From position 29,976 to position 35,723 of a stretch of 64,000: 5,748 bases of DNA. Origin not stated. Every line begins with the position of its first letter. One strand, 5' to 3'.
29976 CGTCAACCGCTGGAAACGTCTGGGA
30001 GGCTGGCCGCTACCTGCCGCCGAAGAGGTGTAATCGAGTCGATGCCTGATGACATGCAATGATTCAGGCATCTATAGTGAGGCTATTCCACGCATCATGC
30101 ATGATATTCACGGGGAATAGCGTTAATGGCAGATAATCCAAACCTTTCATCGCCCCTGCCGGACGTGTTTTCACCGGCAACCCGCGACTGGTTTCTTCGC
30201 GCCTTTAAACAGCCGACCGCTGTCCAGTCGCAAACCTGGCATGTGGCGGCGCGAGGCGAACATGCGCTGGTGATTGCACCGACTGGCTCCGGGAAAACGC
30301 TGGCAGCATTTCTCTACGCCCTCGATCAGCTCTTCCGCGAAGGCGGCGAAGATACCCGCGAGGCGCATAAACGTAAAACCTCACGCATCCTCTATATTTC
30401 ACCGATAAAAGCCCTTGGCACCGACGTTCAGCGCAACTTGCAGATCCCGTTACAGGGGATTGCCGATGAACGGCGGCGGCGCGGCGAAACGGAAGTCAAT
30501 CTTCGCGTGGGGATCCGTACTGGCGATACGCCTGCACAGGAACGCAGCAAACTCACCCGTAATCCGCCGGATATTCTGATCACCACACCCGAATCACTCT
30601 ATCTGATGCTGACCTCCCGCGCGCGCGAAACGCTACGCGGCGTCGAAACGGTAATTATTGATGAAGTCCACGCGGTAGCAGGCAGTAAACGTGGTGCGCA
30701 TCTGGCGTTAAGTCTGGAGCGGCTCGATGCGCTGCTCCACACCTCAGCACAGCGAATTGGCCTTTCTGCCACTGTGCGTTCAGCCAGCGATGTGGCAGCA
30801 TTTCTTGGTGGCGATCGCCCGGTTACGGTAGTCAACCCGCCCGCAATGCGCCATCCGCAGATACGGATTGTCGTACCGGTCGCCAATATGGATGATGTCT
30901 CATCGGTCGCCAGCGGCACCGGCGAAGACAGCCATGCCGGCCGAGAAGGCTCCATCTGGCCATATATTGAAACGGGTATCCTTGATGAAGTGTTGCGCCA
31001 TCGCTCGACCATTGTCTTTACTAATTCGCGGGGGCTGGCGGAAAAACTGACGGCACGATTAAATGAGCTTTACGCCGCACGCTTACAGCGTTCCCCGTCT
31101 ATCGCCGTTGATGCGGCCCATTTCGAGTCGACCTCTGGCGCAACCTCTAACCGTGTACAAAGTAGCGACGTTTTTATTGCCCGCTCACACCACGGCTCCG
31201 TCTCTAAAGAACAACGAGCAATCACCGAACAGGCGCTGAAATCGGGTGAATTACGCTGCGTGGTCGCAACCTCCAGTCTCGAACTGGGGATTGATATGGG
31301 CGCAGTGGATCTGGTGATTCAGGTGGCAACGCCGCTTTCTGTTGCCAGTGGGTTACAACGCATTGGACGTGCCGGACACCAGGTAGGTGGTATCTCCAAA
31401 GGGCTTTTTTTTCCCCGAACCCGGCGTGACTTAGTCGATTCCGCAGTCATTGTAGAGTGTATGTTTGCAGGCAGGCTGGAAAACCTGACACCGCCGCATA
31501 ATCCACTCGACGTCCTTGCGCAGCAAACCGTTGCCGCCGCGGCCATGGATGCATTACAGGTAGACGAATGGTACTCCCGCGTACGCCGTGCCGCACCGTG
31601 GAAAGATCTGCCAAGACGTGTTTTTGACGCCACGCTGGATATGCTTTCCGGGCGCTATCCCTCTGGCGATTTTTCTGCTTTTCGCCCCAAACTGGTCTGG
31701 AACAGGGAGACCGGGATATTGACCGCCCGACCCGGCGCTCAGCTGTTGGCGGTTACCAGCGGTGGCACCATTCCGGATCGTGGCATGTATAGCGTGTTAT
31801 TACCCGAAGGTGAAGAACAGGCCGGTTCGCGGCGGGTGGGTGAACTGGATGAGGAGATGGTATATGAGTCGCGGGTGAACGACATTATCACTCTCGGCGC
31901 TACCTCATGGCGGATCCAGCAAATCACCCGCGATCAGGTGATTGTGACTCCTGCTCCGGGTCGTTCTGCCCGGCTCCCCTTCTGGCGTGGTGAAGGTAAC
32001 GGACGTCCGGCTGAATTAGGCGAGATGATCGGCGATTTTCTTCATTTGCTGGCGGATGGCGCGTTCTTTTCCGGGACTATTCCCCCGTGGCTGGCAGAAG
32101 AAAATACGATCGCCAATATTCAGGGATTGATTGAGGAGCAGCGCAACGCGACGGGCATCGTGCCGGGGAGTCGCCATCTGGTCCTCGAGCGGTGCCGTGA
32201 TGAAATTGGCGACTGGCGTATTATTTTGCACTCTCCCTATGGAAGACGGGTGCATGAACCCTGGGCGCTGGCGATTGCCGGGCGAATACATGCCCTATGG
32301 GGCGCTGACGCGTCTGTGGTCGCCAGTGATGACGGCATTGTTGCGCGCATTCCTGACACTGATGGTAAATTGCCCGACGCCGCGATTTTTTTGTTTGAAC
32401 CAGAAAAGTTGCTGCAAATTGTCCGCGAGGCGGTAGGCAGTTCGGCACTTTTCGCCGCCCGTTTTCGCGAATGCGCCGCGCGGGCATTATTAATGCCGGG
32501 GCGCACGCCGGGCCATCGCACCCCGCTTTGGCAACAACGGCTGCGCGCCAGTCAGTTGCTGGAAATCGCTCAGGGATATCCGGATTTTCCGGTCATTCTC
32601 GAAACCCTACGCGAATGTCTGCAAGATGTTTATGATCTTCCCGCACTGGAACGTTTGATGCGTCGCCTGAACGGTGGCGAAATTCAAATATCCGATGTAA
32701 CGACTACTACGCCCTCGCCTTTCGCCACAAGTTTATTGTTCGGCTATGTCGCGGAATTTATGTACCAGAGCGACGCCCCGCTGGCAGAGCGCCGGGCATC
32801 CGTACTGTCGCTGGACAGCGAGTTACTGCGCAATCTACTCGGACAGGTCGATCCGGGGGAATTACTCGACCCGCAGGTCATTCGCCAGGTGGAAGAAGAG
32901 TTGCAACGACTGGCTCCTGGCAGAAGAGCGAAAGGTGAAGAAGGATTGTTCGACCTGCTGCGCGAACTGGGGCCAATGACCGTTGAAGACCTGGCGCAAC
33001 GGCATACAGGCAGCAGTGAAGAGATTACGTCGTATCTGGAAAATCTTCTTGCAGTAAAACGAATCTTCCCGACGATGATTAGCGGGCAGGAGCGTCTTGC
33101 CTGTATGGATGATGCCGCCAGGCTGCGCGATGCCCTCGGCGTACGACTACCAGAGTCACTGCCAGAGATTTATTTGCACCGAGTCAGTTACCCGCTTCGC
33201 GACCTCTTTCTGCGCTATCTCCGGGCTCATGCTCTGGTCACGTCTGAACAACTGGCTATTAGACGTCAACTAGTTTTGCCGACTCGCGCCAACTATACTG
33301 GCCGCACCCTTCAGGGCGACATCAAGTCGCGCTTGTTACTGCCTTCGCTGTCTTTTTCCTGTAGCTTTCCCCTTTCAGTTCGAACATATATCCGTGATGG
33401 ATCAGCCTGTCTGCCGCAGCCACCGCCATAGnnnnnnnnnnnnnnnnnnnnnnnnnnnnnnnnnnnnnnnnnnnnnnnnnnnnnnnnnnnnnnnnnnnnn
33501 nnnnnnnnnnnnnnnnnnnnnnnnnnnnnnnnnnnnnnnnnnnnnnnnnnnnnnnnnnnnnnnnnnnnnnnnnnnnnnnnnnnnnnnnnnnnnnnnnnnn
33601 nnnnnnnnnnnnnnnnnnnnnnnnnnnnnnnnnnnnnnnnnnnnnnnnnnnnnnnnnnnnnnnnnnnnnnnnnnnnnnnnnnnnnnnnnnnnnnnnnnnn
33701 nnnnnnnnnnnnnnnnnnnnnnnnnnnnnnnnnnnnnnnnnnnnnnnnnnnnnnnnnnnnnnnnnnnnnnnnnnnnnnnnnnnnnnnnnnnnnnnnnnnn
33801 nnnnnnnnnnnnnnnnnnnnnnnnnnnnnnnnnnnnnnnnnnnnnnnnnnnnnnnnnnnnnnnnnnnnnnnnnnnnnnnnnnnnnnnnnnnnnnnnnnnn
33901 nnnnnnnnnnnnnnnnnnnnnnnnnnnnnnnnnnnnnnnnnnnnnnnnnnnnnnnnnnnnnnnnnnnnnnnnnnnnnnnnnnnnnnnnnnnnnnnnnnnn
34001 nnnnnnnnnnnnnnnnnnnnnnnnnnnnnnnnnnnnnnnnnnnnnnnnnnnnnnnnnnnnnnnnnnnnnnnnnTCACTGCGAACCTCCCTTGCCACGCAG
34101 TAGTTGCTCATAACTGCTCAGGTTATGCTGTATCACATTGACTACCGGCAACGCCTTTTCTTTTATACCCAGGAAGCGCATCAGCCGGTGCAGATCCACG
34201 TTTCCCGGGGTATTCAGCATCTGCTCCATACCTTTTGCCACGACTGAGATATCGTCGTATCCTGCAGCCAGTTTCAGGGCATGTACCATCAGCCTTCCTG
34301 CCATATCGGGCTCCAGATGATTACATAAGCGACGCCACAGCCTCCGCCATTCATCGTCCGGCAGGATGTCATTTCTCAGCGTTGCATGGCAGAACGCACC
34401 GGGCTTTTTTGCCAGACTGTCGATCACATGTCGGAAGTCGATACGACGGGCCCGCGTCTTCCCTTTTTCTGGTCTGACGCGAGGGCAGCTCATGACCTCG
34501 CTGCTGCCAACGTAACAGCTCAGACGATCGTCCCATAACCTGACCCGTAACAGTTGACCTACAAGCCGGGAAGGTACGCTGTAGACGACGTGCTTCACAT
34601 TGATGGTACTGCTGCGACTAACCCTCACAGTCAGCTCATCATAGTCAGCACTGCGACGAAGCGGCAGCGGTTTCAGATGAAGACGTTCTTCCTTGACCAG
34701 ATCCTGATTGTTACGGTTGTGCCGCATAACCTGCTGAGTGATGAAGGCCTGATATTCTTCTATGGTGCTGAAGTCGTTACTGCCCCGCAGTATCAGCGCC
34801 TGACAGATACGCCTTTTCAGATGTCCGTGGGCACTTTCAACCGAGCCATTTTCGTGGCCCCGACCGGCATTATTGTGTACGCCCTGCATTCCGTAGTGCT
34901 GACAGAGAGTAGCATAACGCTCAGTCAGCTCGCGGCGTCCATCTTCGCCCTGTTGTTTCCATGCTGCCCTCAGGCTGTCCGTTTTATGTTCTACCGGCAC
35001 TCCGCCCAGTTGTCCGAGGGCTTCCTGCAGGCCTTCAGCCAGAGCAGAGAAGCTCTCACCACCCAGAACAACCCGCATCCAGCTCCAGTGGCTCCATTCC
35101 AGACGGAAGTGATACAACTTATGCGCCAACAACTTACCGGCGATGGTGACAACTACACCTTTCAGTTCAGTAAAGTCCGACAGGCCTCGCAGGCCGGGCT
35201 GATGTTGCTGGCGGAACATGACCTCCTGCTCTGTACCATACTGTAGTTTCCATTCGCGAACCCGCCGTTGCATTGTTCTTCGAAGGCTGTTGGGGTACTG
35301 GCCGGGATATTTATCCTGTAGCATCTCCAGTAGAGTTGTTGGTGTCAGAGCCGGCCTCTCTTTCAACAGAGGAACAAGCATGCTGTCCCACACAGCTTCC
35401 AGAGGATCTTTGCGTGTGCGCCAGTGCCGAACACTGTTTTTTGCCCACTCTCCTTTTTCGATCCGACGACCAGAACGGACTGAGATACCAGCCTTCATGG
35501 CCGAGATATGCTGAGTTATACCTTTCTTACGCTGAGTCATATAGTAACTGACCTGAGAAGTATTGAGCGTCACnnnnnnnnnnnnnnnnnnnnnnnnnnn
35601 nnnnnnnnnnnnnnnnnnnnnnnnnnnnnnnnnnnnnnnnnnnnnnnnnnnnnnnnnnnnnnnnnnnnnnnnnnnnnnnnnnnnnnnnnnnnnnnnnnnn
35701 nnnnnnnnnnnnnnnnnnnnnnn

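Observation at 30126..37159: Disrupted lhr may still express a truncated helicase core and a separate C-terminal fragment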

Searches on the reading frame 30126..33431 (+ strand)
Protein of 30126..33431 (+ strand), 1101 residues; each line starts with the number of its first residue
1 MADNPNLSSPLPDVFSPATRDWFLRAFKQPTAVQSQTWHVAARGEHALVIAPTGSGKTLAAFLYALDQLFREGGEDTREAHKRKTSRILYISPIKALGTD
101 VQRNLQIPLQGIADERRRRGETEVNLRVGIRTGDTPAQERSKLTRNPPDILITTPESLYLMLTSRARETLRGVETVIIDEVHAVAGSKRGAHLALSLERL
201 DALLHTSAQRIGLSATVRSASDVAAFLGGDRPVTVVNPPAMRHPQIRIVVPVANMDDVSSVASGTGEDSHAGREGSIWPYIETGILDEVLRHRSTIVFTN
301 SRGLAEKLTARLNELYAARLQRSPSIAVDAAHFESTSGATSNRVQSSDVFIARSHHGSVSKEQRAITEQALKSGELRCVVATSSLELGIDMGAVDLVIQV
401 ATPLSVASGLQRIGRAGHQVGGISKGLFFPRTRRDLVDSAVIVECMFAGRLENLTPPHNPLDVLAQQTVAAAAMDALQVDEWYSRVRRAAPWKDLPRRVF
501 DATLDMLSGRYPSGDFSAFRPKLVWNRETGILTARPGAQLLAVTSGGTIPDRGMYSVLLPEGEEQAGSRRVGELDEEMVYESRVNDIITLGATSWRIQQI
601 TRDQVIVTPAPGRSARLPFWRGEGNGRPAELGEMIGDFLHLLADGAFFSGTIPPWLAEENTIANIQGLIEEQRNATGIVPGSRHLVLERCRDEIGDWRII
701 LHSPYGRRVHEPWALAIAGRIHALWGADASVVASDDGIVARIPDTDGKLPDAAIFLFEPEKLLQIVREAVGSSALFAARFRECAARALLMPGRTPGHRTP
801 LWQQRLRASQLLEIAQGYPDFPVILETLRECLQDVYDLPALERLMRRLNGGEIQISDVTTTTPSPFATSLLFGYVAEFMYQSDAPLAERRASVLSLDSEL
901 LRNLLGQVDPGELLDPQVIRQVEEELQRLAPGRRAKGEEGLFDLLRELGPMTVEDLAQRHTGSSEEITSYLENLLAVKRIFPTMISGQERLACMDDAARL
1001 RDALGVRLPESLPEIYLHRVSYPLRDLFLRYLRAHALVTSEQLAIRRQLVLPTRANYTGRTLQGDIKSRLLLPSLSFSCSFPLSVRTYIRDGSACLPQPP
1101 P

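Call 6: search_protein_families(library=pfam, proteins=[window:30126-33431:+])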
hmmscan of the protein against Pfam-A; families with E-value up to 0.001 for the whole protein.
window:30126-33431:+ (1101 aa): 6 families
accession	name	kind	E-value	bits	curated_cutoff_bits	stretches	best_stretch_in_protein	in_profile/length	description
PF08494.16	DEAD_assoc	-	1.4e-62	211.4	23.5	1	679-867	1-191/191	DEAD/H associated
PF19306.5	WH_Lhr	-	8.3e-48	162.4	27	1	446-616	3-167/168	Large helicase-related protein, winged helix domain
PF00270.35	DEAD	-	4.2e-32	111.6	26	1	31-218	1-161/167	DEAD/DEAH box helicase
PF23236.1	WH2_Lhr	-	7.4e-19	68.7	27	1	912-1016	1-102/105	Large helicase-related protein, winged-helix domain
PF00271.37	Helicase_C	-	6.3e-14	52.6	23.5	1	349-417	39-107/110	Helicase conserved C-terminal domain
PF04851.21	ResIII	-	2.8e-09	37.5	22.5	1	29-217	8-162/164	Type III restriction enzyme, res subunit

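Call 7: search_protein_families(library=ncbifam, proteins=[window:30126-33431:+])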
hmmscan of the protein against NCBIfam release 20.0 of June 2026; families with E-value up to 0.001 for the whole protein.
window:30126-33431:+ (1101 aa): 27 families (the best 25 are shown)
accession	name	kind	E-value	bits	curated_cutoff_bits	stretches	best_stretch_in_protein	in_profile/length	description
NF007284.0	PRK09751.1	equivalog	0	2351.5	1496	1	1-1047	1-1047/1538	ATP-dependent helicase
NF010338.0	PRK13767.1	equivalog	4.1e-173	577.8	849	1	13-883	17-851/877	ATP-dependent helicase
TIGR04121.1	DEXH_lig_assoc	equivalog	9.4e-129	430.4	850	2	355-881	282-788/804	ligase-associated DNA damage response DEXH box helicase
TIGR03817.1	DECH_helic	hypoth_equivalog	1.5e-31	109.5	874.1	1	21-477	28-430/742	helicase/secretion neighborhood putative DEAH-box helicase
NF002654.0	PRK02362.1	equivalog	9.4e-25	87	887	1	43-400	38-354/739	ATP-dependent DNA helicase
NF001308.0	PRK00254.1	equivalog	9.9e-23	80.2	1216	1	42-399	37-345/720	ATP-dependent DNA helicase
NF041067.1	DpdJ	equivalog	6.1e-22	77.2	800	2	140-233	322-421/1482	protein DpdJ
NF040935.1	helicase_Hel308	equivalog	1e-16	60.3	1200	1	43-398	41-356/704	ATP-dependent DNA helicase Hel308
NF008394.0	PRK11192.1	equivalog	2.6e-14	52.9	507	1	26-182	22-159/441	ATP-dependent RNA helicase SrmB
NF041063.1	DpdF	equivalog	1.5e-12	47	550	1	29-185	145-283/813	protein DpdF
NF002251.0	PRK01172.1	equivalog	1.5e-11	43.3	891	2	43-228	36-190/674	ATP-dependent DNA helicase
NF010337.0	PRK13766.1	equivalog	3.6e-11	41.9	610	1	356-422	406-471/781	Hef nuclease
NF053631.1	RNA_helic_CshA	equivalog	1.5e-10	40.5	646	1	350-476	262-385/434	degradosome RNA helicase CshA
NF053710.1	RNA_heli_RhlE2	exception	1.5e-10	40.1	925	1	27-106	21-100/635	RNA helicase RhlE2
TIGR00614.1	recQ_fam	subfamily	1.2e-09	37.5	219.8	1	342-419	244-320/470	RecQ family ATP-dependent DNA helicase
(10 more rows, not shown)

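Call 13: find_encoding_contigs(protein=window:30126-33428:+, flank=6000, max_places=6)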
Protein window:30126-33428:+ (1101 aa): no gene with exactly this product is on record in the collection.

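Call 24: search_solved_structures(query=window:30126-33257:+, max_evalue=1e-10)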
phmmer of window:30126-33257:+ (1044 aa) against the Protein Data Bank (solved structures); distinct sequences matched with E-value up to 1e-10: 26.
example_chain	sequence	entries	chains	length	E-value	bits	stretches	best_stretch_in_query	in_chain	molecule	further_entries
7lhl_A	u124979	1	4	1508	0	1125.7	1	10-1044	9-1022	ATP-dependent DNA helicase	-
5v9x_A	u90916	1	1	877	6.2e-295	984.2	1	10-876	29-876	ATP-dependent DNA helicase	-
7zpq_CA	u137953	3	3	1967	2.3e-20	75.3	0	31-399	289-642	SLH1 isoform 1 | RQC trigger complex helicase SLH1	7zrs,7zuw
9b15_A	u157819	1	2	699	4.7e-18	67.6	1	106-418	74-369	ATP-dependent DNA helicase Hel308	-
8alz_B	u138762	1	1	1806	2.1e-17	65.5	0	26-235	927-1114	Activating signal cointegrator 1 complex subunit 3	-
2p6r_A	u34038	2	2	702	1.3e-16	62.8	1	106-399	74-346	afUHEL308 HELICASE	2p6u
6qdv_B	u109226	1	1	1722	9.6e-16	60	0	31-398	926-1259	U5 small nuclear ribonucleoprotein 200 kDa helicase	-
4f91_B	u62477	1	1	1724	9.6e-16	60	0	31-398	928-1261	U5 small nuclear ribonucleoprotein 200 kDa helicase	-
4f92_B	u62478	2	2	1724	9.6e-16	60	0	31-398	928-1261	U5 small nuclear ribonucleoprotein 200 kDa helicase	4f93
5urj_A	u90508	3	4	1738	9.9e-16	59.9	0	31-398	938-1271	U5 small nuclear ribonucleoprotein 200 kDa helicase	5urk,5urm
4kit_B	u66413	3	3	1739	1e-15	59.9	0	31-398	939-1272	U5 small nuclear ribonucleoprotein 200 kDa helicase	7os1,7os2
6s8q_B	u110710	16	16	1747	1e-15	59.9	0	31-398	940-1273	U5 small nuclear ribonucleoprotein 200 kDa helicase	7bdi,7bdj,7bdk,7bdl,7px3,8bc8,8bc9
2zj2_A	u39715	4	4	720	1.1e-15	59.8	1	43-400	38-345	Putative ski2-type helicase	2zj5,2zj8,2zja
6s9i_B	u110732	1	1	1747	1.7e-15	59.2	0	31-398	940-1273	U5 small nuclear ribonucleoprotein 200 kDa helicase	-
6s8o_B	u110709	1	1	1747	2.2e-15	58.8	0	31-393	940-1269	U5 small nuclear ribonucleoprotein 200 kDa helicase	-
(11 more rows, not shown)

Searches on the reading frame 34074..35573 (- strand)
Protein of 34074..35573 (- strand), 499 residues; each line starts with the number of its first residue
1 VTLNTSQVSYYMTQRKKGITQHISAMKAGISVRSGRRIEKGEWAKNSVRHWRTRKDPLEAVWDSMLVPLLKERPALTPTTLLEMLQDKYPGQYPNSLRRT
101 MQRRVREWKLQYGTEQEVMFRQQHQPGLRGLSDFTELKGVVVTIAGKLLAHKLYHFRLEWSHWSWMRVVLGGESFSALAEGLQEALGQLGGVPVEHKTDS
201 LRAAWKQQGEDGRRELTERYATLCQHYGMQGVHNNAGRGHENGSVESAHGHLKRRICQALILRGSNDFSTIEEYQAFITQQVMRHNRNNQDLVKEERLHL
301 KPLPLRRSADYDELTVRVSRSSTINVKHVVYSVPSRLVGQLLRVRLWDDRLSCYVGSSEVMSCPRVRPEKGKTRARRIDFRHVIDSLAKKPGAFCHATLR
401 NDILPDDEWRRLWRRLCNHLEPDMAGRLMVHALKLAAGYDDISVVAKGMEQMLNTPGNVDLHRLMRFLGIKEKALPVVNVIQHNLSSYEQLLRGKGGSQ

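Call 6: search_protein_families(library=pfam, proteins=[window:34074-35573:-])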
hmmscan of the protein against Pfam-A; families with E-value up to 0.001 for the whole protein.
window:34074-35573:- (499 aa): 1 family
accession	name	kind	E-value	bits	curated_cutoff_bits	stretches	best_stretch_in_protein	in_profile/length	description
PF22483.2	Mu-transpos_C_2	-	8.8e-08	32.2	27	1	311-366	9-64/73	Mu transposase, C-terminal domain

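Call 7: search_protein_families(library=ncbifam, proteins=[window:34074-35573:-])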
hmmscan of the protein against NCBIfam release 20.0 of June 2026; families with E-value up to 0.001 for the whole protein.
window:34074-35573:- (499 aa): 2 families
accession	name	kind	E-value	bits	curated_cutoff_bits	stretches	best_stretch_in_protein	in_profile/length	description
NF033546.1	transpos_IS21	equivalog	5.4e-67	226.4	160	1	12-304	2-293/294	IS21 family transposase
NF033577.2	transpos_IS481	equivalog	0.00075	19.1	224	0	55-263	56-250/284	IS481 family transposase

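Call 53: find_encoding_contigs(protein=window:34077-35573:-, flank=4000, max_places=10)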
Protein seq(499 aa) (499 aa): 21 contigs read that carry it; 9 places shown.
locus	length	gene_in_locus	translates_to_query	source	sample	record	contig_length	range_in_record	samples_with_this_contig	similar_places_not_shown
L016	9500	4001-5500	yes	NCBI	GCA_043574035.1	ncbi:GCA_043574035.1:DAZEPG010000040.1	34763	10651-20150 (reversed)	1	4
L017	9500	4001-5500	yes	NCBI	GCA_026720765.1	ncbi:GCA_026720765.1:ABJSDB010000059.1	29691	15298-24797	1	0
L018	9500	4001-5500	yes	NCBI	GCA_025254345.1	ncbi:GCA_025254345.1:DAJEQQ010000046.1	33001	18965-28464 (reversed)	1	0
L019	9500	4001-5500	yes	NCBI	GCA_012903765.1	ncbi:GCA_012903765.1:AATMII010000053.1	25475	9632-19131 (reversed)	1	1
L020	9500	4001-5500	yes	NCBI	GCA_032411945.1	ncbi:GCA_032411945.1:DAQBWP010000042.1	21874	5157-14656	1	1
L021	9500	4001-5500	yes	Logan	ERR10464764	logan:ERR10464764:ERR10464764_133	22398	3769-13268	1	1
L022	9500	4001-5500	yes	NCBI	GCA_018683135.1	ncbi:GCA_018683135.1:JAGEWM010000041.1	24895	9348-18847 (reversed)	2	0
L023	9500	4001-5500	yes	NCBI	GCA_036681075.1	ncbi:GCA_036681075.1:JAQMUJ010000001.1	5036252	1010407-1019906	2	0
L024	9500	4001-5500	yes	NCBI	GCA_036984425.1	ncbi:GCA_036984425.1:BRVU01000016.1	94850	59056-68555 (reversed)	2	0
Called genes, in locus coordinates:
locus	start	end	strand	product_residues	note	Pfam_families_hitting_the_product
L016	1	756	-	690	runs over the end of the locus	PF06630:Exonuc_VIII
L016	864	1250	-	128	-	-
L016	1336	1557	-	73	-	PF27398:KilR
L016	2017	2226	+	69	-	-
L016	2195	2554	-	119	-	-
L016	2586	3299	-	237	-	-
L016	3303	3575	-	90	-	PF25694:N_peptide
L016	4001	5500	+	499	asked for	PF27155:Y4rL_C, PF22483:Mu-transpos_C_2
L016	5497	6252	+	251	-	PF01695:IstB_IS21, PF00308:Bac_DnaA (weak), PF13191:AAA_16 (faint)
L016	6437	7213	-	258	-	PF08861:DUF1828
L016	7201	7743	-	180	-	-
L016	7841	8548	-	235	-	PF01381:HTH_3 (faint), PF00717:Peptidase_S24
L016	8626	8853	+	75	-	PF13384:HTH_23 (faint), PF00376:MerR (faint), PF12728:HTH_17 (weak)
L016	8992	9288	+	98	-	PF05269:Phage_CII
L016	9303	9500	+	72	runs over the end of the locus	-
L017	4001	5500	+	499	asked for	PF27155:Y4rL_C, PF22483:Mu-transpos_C_2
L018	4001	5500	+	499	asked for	PF27155:Y4rL_C, PF22483:Mu-transpos_C_2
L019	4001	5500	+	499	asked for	PF27155:Y4rL_C, PF22483:Mu-transpos_C_2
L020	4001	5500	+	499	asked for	PF27155:Y4rL_C, PF22483:Mu-transpos_C_2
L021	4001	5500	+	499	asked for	PF27155:Y4rL_C, PF22483:Mu-transpos_C_2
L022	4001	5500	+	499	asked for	PF27155:Y4rL_C, PF22483:Mu-transpos_C_2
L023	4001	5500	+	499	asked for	PF27155:Y4rL_C, PF22483:Mu-transpos_C_2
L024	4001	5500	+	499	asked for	PF27155:Y4rL_C, PF22483:Mu-transpos_C_2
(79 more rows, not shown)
